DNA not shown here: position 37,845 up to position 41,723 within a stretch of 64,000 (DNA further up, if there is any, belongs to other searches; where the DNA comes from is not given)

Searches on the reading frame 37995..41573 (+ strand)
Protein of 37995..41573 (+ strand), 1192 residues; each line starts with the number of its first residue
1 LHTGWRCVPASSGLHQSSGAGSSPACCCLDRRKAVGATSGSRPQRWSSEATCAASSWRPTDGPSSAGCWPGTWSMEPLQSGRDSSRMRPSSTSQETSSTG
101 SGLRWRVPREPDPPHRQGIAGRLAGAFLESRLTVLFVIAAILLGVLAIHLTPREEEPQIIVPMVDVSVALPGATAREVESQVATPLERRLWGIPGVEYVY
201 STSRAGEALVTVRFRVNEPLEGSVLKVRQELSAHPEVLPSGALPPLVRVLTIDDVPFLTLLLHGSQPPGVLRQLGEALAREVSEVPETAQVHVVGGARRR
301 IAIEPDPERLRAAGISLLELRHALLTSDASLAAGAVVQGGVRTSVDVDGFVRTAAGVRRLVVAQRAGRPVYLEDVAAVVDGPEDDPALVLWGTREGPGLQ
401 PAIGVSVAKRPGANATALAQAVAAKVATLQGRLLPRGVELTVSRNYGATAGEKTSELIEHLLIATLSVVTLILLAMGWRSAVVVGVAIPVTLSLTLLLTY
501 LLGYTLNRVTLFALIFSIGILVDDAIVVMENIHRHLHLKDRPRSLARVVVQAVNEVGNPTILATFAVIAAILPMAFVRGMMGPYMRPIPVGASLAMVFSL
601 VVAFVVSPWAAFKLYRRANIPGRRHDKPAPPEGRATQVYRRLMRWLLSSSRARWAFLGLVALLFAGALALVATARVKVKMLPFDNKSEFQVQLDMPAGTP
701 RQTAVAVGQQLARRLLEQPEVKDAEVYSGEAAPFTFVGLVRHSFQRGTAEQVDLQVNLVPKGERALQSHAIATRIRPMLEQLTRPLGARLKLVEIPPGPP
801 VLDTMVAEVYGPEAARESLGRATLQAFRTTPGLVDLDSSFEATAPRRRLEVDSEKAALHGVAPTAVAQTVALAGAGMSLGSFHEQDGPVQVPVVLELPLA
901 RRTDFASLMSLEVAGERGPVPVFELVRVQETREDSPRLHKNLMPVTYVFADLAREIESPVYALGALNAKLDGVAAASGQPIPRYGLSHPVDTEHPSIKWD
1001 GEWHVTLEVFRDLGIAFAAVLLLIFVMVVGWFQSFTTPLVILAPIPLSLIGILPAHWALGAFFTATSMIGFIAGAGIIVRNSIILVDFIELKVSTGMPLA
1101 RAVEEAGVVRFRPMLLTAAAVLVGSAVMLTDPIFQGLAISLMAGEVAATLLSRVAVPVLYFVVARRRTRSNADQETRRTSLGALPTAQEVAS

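Call 78: search_protein_families(library=pfam, proteins=[window:37995-41573:+], max_evalue=0.00001)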
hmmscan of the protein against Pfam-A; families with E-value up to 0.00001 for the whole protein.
window:37995-41573:+ (1192 aa): 1 family
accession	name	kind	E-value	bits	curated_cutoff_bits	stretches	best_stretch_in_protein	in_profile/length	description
PF00873.25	ACR_tran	-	1.2e-141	474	28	1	132-1163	11-1020/1021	AcrB/AcrD/AcrF family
